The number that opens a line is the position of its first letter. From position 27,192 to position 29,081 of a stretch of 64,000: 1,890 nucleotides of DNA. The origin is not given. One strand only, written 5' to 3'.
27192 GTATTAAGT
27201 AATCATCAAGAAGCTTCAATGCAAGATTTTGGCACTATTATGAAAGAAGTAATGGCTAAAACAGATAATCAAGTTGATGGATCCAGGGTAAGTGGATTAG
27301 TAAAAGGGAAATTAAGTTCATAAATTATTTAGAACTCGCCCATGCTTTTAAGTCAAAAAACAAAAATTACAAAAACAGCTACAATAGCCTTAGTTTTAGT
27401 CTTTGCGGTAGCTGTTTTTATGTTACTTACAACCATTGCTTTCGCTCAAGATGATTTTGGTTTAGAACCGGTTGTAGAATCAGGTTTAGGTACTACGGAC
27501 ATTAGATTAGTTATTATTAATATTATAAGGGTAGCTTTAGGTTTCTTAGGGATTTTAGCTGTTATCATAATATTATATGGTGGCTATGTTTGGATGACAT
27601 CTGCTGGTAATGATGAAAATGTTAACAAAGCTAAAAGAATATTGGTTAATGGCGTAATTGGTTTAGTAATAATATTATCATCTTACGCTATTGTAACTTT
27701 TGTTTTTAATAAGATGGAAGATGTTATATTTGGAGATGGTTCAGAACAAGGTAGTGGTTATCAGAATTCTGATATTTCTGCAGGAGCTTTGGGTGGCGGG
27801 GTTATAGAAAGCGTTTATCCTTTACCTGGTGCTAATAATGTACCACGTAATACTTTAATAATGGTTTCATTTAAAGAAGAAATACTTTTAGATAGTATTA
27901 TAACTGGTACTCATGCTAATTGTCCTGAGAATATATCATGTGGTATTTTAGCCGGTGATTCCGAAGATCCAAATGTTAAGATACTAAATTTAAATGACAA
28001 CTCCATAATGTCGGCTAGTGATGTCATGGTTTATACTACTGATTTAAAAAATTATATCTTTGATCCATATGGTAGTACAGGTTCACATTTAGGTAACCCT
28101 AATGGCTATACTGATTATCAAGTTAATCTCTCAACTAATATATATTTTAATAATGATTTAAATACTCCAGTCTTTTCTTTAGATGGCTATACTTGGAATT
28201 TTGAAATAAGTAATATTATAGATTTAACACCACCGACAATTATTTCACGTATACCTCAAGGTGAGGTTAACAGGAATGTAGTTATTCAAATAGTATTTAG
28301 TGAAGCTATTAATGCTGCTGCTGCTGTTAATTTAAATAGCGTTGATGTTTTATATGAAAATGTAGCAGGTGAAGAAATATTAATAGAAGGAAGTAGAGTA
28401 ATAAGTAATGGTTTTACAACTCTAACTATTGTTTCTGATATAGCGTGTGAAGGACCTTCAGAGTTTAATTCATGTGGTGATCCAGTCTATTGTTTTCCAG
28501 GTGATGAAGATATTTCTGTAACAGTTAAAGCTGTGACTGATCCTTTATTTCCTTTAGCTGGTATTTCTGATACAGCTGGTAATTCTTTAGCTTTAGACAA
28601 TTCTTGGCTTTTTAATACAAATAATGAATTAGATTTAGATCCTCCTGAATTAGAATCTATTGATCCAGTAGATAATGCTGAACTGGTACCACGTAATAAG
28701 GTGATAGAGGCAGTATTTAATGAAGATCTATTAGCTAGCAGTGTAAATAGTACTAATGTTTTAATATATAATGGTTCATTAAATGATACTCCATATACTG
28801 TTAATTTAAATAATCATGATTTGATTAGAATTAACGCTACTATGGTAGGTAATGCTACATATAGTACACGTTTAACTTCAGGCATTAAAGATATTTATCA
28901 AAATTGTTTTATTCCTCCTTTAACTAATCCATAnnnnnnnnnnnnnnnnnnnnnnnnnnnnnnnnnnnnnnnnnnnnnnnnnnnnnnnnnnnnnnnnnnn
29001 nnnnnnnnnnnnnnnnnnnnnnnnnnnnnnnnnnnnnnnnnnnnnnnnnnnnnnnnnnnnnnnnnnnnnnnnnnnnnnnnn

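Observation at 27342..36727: Two translationally coupled giant surface proteins sharing a VirB2/TrbC-like (T4SS-pilin-like) N-terminal anchor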

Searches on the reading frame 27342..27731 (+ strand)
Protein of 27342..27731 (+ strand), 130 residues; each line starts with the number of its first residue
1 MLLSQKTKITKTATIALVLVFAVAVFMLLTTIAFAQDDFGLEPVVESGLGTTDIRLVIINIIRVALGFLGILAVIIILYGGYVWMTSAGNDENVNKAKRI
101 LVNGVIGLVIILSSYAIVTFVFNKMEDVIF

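Call 3: search_protein_families(library=pfam, proteins=[window:27342-27731:+], max_evalue=1)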
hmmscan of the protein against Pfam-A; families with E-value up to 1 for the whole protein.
window:27342-27731:+ (130 aa): 4 families
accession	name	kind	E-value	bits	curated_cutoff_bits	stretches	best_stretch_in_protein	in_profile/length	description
PF18895.5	T4SS_pilin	-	3.2e-09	37.2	26.6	1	58-121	9-71/71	Type IV secretion system pilin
PF04956.18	TrbC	-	2.6e-06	28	27.9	1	9-120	4-97/98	TrbC/VIRB2 pilin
PF05545.16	FixQ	-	0.032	14.6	29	1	60-100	4-44/49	Cbb3-type cytochrome oxidase component FixQ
PF03577.20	Peptidase_C69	-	0.3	10.4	23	1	30-83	94-148/402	Peptidase family C69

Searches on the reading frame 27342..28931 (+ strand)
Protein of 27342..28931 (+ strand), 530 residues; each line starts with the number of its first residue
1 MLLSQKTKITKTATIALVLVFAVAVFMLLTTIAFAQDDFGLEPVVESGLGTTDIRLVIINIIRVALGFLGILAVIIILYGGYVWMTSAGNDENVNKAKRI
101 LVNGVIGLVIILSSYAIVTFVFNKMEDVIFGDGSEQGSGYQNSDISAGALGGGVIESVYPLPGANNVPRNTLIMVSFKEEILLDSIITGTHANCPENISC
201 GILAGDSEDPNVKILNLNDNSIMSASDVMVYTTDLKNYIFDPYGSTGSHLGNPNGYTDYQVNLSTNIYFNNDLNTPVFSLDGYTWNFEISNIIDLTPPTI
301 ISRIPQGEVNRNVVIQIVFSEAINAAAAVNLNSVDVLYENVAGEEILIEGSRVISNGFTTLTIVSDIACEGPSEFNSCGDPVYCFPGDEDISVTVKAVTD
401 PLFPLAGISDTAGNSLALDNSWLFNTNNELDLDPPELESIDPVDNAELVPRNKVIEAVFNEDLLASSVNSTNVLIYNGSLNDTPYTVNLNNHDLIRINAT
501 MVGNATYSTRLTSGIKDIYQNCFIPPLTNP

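Call 3: search_protein_families(library=pfam, proteins=[window:27342-28931:+], max_evalue=1)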
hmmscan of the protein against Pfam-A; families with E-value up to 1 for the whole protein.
window:27342-28931:+ (530 aa): 4 families
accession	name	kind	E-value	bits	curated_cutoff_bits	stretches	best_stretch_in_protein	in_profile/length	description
PF13205.12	Big_5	-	8e-19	68.8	23.6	3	433-521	3-93/105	Bacterial Ig-like domain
PF18895.5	T4SS_pilin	-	9.7e-08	32.4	26.6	1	58-121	9-71/71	Type IV secretion system pilin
PF04956.18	TrbC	-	4.6e-05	24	27.9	1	10-120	5-97/98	TrbC/VIRB2 pilin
PF05545.16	FixQ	-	0.31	11.4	29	1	60-100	4-44/49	Cbb3-type cytochrome oxidase component FixQ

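Call 40: search_protein_families(library=ncbifam, proteins=[window:27342-28931:+], max_evalue=0.01)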
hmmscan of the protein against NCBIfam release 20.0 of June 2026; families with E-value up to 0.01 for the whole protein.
window:27342-28931:+ (530 aa): 1 family
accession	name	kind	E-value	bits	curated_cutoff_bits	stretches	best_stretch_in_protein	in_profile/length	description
NF045849.1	ICE_MMCAP2_0565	equivalog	5.2e-07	29.2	40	1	61-123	16-78/80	Mbov_0395 family pilin-like conjugal transfer protein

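Call 53: find_encoding_contigs(protein=window:27342-28931:+, flank=10000, max_places=4)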
Protein window:27342-28931:+ (530 aa): 24 contigs read that carry it; 2 places shown.
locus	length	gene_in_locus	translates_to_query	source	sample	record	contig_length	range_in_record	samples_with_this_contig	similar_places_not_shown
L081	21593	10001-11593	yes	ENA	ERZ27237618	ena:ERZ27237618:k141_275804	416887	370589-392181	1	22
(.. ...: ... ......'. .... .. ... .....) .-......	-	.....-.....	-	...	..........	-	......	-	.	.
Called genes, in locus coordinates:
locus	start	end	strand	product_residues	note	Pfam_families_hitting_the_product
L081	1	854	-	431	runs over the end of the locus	PF08245:Mur_ligase_M, PF27239:FOL3_C, PF02875:Mur_ligase_C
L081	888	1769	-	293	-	PF02481:DNA_processg_A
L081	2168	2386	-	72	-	-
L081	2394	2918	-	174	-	PF01195:Pept_tRNA_hydro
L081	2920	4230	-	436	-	PF00009:GTP_EFTU, PF01926:MMR_HSR1, PF02421:FeoB_N, PF04548:AIG1, PF00009:GTP_EFTU, PF01926:MMR_HSR1, PF02421:FeoB_N, PF14714:KH_dom-like, +8 more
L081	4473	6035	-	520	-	PF03816:LytR_cpsA_psr, PF13399:LytR_C (weak)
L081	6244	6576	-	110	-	-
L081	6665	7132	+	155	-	PF00293:NUDIX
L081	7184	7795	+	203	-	PF10502:Peptidase_S26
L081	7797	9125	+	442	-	PF13393:tRNA-synt_His, PF00587:tRNA-synt_2b, PF03129:HGTP_anticodon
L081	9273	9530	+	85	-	PF01165:Ribosomal_S21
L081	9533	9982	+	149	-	PF09424:YqeY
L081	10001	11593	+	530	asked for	PF18895:T4SS_pilin, PF13205:Big_5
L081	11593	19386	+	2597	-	PF18895:T4SS_pilin, PF01833:TIG (faint), PF13205:Big_5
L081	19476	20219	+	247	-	PF18884:TSP3_bac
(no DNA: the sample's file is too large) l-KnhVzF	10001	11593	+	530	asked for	PF18895:T4SS_pilin, PF13205:Big_5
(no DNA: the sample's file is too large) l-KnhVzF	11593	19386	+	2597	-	PF18895:T4SS_pilin, PF01833:TIG (faint), PF13205:Big_5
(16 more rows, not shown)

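Call 68: find_homologous_proteins(query=window:27342-28931:+, max_evalue=1e-10)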
Query window:27342-28931:+ (530 aa): 205 proteins with E <= 1e-10 among 8000 candidates; the best 120 are listed.
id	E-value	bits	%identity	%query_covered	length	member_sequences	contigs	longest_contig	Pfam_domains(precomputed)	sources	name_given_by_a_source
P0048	0.0e+0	1157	100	100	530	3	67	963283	PF13205.13,PF18895.6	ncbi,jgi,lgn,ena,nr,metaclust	ncbi:hypothetical protein HOE31_01885 [bacterium]|jgi:hypothetical protein|nr:hypothetical protein [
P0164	1.4e-180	620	57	100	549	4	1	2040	PF13205.13,PF18895.6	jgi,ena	-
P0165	5.4e-133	463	48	98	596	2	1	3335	PF13205.13,PF18895.6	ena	-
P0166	5.4e-115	403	44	98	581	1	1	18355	PF13205.13,PF18895.6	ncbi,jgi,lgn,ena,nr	ncbi:hypothetical protein KKF32_02695 [Patescibacteria group bacterium]|nr:hypothetical protein [Pat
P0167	4.9e-111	390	42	98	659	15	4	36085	PF13205.13,PF18895.6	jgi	-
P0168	5.0e-106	374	54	62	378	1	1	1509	PF13205.13,PF18895.6,PF04956.19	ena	-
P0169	1.8e-103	365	37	98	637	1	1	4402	PF13205.13,PF18895.6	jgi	-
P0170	2.6e-101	358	38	98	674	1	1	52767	PF13205.13,PF18895.6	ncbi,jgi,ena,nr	ncbi:pilin [Patescibacteria group bacterium]|nr:pilin [Patescibacteria group bacterium]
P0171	1.4e-100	356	36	98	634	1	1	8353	PF13205.13,PF18895.6,PF04956.19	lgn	-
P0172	1.9e-99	352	45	80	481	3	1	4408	PF13205.13,PF18895.6,PF04956.19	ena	-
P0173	7.2e-97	344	37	99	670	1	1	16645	PF13205.13,PF18895.6,PF04956.19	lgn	-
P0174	1.4e-91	326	39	99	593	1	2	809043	PF13205.13,PF18895.6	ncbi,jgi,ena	ncbi:MAG: Ig-like domain-containing protein [Patescibacteria group bacterium]|jgi:hypothetical prote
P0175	9.6e-90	320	38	98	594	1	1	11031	PF13205.13,PF18895.6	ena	-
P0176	2.5e-89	319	39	99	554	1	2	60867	PF13205.13,PF18895.6,PF04956.19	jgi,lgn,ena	-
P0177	5.4e-86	308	36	94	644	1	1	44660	PF13205.13,PF18895.6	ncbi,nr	ncbi:MAG: Ig-like domain-containing protein [Candidatus Komeilibacteria bacterium]|nr:Ig-like domain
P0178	1.2e-85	306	37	96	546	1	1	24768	PF13205.13,PF18895.6,PF04956.19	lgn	-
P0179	5.4e-85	304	38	96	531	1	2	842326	PF13205.13,PF18895.6,PF04956.19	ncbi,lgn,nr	ncbi:Ig-like domain-containing protein [Candidatus Nomurabacteria bacterium]|nr:Ig-like domain-conta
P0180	3.1e-84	302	36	98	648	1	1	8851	PF13205.13,PF18895.6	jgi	jgi:hypothetical protein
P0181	1.0e-83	300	37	98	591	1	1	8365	PF13205.13,PF18895.6,PF04956.19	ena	-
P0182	2.5e-82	296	38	97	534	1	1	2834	PF13205.13,PF18895.6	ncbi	-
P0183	3.2e-82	295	37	99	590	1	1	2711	PF13205.13,PF18895.6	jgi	-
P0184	7.4e-82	294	37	97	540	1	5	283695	PF13205.13,PF18895.6,PF04956.19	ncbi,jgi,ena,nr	ncbi:hypothetical protein HON36_04070 [Candidatus Parcubacteria bacterium]|jgi:hypothetical protein|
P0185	7.7e-81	291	37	96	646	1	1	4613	PF13205.13,PF18895.6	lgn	-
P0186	8.9e-81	290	39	98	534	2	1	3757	PF13205.13,PF18895.6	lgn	-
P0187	1.5e-79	286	37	97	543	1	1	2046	PF13205.13,PF18895.6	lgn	-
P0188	1.4e-78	283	35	97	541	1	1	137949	PF13205.13,PF18895.6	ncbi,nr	ncbi:MAG: Ig-like domain-containing protein [Patescibacteria group bacterium]|nr:Ig-like domain-cont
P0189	5.4e-78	281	36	98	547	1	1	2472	PF13205.13,PF18895.6,PF04956.19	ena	-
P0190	4.6e-77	278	37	97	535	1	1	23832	PF13205.13,PF18895.6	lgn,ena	-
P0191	1.4e-76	277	36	98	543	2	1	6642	PF13205.13,PF18895.6,PF04956.19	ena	-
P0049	2.0e-76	276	36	98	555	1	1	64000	PF13205.13,PF18895.6,PF04956.19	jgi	jgi:hypothetical protein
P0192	4.6e-76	275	38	97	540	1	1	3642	PF13205.13,PF18895.6,PF04956.19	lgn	-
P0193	5.5e-76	275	35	92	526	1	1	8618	PF13205.13,PF18895.6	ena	-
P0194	6.1e-76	274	38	97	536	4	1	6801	PF13205.13,PF18895.6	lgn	-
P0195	1.7e-75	273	35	98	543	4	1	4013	PF13205.13,PF18895.6,PF04956.19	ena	-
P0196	1.7e-75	273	36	99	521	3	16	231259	PF13205.13,PF18895.6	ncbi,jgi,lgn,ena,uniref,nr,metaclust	ncbi:MAG: hypothetical protein COV55_01395 [Candidatus Komeilibacteria bacterium CG11_big_fil_rev_8_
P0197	4.4e-75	272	37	96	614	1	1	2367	PF13205.13,PF18895.6,PF04956.19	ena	-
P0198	3.3e-74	269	36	96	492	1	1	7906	PF13205.13,PF18895.6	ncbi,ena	-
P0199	1.1e-73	267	35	97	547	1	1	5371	PF13205.13,PF18895.6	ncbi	-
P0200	2.1e-73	266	37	96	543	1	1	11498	PF13205.13,PF18895.6,PF04956.19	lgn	-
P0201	2.1e-73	266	37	96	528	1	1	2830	PF13205.13,PF18895.6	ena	-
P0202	2.1e-73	266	33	98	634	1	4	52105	PF13205.13,PF18895.6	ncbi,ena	-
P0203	6.1e-73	265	33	96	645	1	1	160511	PF13205.13,PF18895.6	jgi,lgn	jgi:hypothetical protein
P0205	2.3e-72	263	36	100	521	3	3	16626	PF13205.13,PF18895.6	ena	-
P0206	4.1e-72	262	35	98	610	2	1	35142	PF13205.13,PF18895.6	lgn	-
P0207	6.9e-72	261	33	98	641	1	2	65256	PF13205.13,PF18895.6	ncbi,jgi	-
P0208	7.7e-72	261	36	94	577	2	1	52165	PF13205.13,PF18895.6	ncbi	-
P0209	2.6e-71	259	38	98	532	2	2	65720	PF13205.13,PF18895.6,PF04956.19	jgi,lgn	jgi:hypothetical protein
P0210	3.7e-71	259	36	96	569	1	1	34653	PF13205.13,PF18895.6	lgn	-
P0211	7.0e-71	258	35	97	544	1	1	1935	PF13205.13,PF18895.6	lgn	-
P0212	7.7e-71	258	36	97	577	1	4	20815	PF13205.13,PF18895.6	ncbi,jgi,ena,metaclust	metaclust:\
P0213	8.2e-71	258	36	98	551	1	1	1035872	PF13205.13,PF18895.6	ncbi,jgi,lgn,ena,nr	ncbi:Ig-like domain-containing protein [Patescibacteria group bacterium]|nr:Ig-like domain-containin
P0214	8.3e-71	258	33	98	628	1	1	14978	PF13205.13,PF18895.6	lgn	-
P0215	1.6e-70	257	36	83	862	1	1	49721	PF18895.6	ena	-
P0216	8.7e-70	254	36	96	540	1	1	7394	PF13205.13,PF18895.6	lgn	-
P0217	2.9e-69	252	37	86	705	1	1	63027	PF13205.13,PF18895.6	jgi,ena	-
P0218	3.4e-69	252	35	99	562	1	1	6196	PF13205.13,PF18895.6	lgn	-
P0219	5.5e-69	252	35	85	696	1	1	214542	PF13205.13,PF18895.6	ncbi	-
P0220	2.2e-68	250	34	97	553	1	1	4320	PF13205.13,PF18895.6,PF04956.19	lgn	-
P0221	5.3e-68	248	34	99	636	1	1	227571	PF13205.13,PF18895.6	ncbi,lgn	-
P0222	2.3e-67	246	35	97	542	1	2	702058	PF13205.13,PF18895.6,PF04956.19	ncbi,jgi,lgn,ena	ncbi:MAG: Ig-like domain-containing protein [Patescibacteria group bacterium]|jgi:hypothetical prote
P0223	2.9e-67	246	34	97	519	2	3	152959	PF13205.13,PF18895.6,PF04956.19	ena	-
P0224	3.2e-67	246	36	100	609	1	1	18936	PF13205.13,PF18895.6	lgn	-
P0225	4.2e-67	245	36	98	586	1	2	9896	PF13205.13,PF18895.6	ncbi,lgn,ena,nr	ncbi:Ig-like domain-containing protein [bacterium]|nr:Ig-like domain-containing protein [bacterium]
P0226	6.6e-67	245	35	98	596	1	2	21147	PF13205.13,PF18895.6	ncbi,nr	ncbi:hypothetical protein D6827_04035 [Candidatus Parcubacteria bacterium]|nr:MAG: hypothetical prot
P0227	1.6e-66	243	32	97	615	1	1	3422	PF13205.13,PF18895.6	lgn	-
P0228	2.4e-66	243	34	93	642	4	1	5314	PF13205.13,PF18895.6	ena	-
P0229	2.8e-66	243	35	90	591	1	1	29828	PF13205.13,PF18895.6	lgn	-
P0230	1.0e-65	241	32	96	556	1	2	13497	PF13205.13,PF18895.6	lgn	-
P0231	2.5e-65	239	35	96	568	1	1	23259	PF13205.13,PF18895.6,PF04956.19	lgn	-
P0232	4.1e-65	239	34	97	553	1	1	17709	PF13205.13,PF18895.6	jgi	-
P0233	3.2e-64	236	35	96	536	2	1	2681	PF13205.13,PF18895.6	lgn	-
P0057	8.0e-64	235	33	95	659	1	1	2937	PF13205.13,PF18895.6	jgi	-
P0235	1.5e-63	234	35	91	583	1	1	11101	PF13205.13,PF18895.6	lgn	-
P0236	3.2e-63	233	33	99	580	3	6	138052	PF13205.13,PF18895.6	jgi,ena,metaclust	metaclust:\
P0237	4.7e-63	232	33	98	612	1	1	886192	PF13205.13,PF18895.6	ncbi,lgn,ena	-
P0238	5.1e-63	232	33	97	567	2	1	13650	PF13205.13,PF18895.6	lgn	-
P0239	5.3e-63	232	31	99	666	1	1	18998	PF13205.13,PF18895.6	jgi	-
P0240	1.1e-62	231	33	97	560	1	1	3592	PF13205.13,PF18895.6,PF04956.19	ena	-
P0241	1.2e-62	231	37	79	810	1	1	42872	PF13205.13,PF13948.12,PF18895.6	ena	-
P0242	2.0e-62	230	32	97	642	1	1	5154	PF13205.13,PF18895.6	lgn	-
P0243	4.1e-62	229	34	98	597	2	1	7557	PF13205.13,PF18895.6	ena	-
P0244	4.2e-62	229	38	55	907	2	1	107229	PF13205.13,PF18895.6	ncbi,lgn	-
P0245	6.0e-62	228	32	99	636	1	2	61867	PF13205.13,PF18895.6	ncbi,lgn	-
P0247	3.5e-61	226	32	90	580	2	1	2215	PF13205.13,PF18895.6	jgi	jgi:hypothetical protein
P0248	5.6e-61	225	31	93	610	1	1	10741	PF13205.13,PF18895.6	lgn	-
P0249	5.7e-61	225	36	84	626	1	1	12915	PF13205.13,PF18895.6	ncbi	-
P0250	8.9e-61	224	33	92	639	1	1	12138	PF13205.13,PF18895.6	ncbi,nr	ncbi:MAG: hypothetical protein Q8P82_00230 [bacterium]|nr:hypothetical protein [bacterium]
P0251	4.1e-60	222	35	87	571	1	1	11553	PF13205.13,PF18895.6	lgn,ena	-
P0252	2.3e-59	220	33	98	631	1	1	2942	PF13205.13,PF18895.6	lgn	-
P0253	3.8e-59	219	34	84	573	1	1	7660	PF13205.13,PF18895.6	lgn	-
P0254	4.7e-59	219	35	57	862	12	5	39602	PF13205.13,PF18895.6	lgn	-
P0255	1.5e-58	217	34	97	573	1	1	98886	PF13205.13,PF18895.6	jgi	jgi:hypothetical protein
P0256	1.6e-58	217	38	56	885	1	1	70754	PF13205.13,PF18895.6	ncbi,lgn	-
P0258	1.2e-57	214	39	57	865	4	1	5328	PF13205.13,PF18895.6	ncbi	-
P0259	1.2e-57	214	40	53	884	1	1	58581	PF13205.13,PF18895.6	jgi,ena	-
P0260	1.6e-57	214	42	50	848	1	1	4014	PF13205.13,PF18895.6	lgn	-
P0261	1.6e-57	214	32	97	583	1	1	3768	PF13205.13,PF18895.6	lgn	-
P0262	2.8e-57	213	31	98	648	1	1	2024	PF13205.13,PF18895.6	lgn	-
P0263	1.2e-56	211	32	90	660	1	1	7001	PF13205.13,PF18895.6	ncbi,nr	ncbi:MAG TPA: hypothetical protein VN397_01485 [Candidatus Methylomirabilis sp.]|nr:hypothetical pro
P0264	2.8e-56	210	35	73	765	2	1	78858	PF13205.13,PF18895.6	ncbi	ncbi:MAG: hypothetical protein WC268_01975 [Patescibacteria group bacterium]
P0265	3.3e-55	206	32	98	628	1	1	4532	PF13205.13,PF18895.6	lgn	-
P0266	6.7e-55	205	32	96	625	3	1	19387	PF13205.13,PF18895.6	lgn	-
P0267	7.0e-55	205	35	82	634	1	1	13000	PF13205.13,PF18895.6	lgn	-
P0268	9.7e-55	205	31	99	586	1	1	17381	PF13205.13,PF18895.6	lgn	-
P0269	1.2e-54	204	32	96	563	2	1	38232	PF13205.13,PF18895.6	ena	-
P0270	1.5e-54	204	31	98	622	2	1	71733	PF13205.13,PF18895.6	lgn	-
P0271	2.9e-54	203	39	57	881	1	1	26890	PF13205.13,PF18895.6,PF04956.19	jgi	jgi:hypothetical protein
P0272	4.8e-54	202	43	48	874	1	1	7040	PF13205.13,PF18895.6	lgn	-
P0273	6.6e-54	202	33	89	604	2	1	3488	PF13205.13,PF18895.6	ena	-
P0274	1.1e-53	201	32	95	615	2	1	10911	PF13205.13,PF18895.6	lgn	-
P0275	1.2e-53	201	31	68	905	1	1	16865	PF13205.13,PF18895.6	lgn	-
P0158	1.5e-53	201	33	99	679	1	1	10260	PF13205.13,PF18895.6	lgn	-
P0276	1.9e-53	200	30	99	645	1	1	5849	PF13205.13,PF18895.6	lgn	-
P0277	2.3e-53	200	31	90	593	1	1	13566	PF13205.13,PF18895.6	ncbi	-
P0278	3.8e-53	199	32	90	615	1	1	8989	PF13205.13,PF18895.6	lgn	-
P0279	4.0e-53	199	32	97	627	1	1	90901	PF13205.13,PF18895.6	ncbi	-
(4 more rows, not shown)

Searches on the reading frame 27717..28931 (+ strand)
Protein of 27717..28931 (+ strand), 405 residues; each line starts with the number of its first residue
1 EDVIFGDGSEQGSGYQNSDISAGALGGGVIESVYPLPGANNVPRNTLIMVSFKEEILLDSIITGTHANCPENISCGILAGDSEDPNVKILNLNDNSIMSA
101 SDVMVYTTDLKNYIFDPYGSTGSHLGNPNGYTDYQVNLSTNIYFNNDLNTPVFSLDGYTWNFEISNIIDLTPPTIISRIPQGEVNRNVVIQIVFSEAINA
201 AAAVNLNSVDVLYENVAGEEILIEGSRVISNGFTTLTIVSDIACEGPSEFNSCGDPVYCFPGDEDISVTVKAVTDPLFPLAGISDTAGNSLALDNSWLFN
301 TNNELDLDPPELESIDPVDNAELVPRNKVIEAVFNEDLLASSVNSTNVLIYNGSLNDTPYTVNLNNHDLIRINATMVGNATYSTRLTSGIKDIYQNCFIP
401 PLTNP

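Call 39: search_protein_families(library=pfam, proteins=[window:27717-28931:+], max_evalue=0.05)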
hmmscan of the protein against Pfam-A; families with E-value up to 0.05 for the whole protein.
window:27717-28931:+ (405 aa): 1 family
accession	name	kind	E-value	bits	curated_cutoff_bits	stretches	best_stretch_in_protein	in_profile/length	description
PF13205.12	Big_5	-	2.3e-19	70.5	23.6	2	308-396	3-93/105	Bacterial Ig-like domain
